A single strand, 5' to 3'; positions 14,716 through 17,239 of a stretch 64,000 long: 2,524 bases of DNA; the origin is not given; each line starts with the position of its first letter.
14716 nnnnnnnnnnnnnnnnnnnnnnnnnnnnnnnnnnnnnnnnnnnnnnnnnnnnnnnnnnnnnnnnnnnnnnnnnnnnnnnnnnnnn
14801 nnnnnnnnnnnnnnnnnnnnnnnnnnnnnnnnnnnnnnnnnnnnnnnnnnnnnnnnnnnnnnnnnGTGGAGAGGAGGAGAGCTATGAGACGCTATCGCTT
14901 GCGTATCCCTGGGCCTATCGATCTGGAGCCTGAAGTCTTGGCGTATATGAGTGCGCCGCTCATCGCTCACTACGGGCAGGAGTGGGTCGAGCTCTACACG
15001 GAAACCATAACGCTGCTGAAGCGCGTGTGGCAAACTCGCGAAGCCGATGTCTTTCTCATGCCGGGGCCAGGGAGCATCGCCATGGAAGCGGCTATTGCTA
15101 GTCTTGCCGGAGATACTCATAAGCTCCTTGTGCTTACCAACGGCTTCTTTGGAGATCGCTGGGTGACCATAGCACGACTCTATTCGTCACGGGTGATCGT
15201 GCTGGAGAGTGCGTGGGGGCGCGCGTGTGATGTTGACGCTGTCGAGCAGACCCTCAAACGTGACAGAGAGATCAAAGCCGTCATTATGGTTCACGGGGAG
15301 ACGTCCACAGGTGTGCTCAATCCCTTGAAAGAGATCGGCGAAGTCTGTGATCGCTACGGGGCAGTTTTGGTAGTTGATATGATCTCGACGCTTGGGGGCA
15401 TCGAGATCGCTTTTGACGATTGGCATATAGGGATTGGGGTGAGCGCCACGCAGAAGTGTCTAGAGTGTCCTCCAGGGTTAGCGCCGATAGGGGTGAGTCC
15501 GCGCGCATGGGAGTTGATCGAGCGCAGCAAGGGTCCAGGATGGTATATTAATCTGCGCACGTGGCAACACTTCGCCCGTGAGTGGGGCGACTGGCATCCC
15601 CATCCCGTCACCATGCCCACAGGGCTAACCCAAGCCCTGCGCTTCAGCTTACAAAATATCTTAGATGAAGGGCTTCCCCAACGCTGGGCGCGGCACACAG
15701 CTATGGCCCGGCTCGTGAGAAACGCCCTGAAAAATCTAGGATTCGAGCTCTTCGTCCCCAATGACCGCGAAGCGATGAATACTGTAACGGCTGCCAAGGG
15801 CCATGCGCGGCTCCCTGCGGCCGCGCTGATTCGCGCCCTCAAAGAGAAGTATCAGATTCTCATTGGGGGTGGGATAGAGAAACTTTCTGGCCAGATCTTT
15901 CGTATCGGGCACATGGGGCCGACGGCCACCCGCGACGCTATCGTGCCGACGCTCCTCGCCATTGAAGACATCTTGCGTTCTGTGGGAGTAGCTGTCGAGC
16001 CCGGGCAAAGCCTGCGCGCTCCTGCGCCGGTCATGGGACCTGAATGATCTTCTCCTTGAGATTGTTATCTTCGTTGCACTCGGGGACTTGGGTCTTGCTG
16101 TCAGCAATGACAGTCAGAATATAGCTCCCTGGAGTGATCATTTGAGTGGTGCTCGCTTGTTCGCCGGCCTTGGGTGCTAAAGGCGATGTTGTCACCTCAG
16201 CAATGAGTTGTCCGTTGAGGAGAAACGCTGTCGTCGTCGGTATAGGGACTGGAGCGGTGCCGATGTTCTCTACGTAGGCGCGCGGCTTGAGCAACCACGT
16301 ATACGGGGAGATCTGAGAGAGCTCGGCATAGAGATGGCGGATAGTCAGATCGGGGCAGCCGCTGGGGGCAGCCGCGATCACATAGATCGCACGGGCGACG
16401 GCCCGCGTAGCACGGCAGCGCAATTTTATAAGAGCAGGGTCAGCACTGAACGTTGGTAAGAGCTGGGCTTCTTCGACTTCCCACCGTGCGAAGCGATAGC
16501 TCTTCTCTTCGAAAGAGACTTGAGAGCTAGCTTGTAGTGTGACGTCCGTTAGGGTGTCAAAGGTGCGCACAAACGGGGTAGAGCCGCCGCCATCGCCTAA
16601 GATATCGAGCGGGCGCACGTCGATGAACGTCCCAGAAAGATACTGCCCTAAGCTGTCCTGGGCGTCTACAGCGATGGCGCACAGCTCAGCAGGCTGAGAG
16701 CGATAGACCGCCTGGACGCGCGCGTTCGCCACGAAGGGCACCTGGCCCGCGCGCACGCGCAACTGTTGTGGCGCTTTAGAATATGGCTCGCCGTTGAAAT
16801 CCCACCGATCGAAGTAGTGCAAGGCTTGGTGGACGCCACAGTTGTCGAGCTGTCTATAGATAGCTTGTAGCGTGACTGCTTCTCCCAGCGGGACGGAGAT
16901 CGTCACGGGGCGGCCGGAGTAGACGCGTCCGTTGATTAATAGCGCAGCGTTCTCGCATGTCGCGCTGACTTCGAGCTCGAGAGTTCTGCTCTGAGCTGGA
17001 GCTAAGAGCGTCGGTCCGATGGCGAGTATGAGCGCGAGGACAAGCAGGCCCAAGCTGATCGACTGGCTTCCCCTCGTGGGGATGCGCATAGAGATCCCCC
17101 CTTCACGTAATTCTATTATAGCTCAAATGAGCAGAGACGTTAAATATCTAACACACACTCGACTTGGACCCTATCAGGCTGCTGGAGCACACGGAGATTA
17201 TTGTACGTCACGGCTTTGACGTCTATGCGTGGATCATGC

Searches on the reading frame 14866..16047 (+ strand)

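Call 9: search_protein_families(library=pfam, proteins=[window:14866-16047:+])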
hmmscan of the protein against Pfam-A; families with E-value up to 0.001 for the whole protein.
window:14866-16047:+ (393 aa): 2 families
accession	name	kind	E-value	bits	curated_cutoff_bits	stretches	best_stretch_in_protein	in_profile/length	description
PF00266.25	Aminotran_5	-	1.9e-16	60.5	21.5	1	34-331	35-333/371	Aminotransferase class-V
PF00155.27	Aminotran_1_2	-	4.7e-07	29.8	19.7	1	60-173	65-187/361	Aminotransferase class I and II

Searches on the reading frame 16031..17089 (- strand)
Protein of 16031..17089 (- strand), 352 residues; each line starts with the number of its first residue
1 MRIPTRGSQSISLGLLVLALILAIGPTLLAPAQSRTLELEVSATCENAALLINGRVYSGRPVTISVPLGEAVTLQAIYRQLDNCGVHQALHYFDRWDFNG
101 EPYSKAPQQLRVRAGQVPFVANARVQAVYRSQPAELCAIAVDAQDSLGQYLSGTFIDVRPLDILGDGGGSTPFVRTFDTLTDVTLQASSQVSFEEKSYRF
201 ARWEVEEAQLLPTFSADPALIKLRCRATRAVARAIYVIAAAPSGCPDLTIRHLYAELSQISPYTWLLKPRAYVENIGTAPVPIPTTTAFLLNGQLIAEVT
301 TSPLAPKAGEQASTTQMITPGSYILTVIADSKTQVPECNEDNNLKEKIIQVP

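Call 3: search_protein_families(library=pfam, proteins=[window:16031-17089:-])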
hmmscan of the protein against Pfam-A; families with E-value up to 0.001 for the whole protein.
window:16031-17089:- (352 aa): 1 family
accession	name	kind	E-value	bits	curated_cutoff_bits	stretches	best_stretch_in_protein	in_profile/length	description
PF07705.17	CARDB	-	2.7e-11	44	22.7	1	246-346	2-100/101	CARDB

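Call 4: search_protein_families(library=ncbifam, proteins=[window:16031-17089:-])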
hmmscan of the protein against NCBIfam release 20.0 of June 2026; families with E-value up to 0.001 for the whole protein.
window:16031-17089:- (352 aa): 0 families
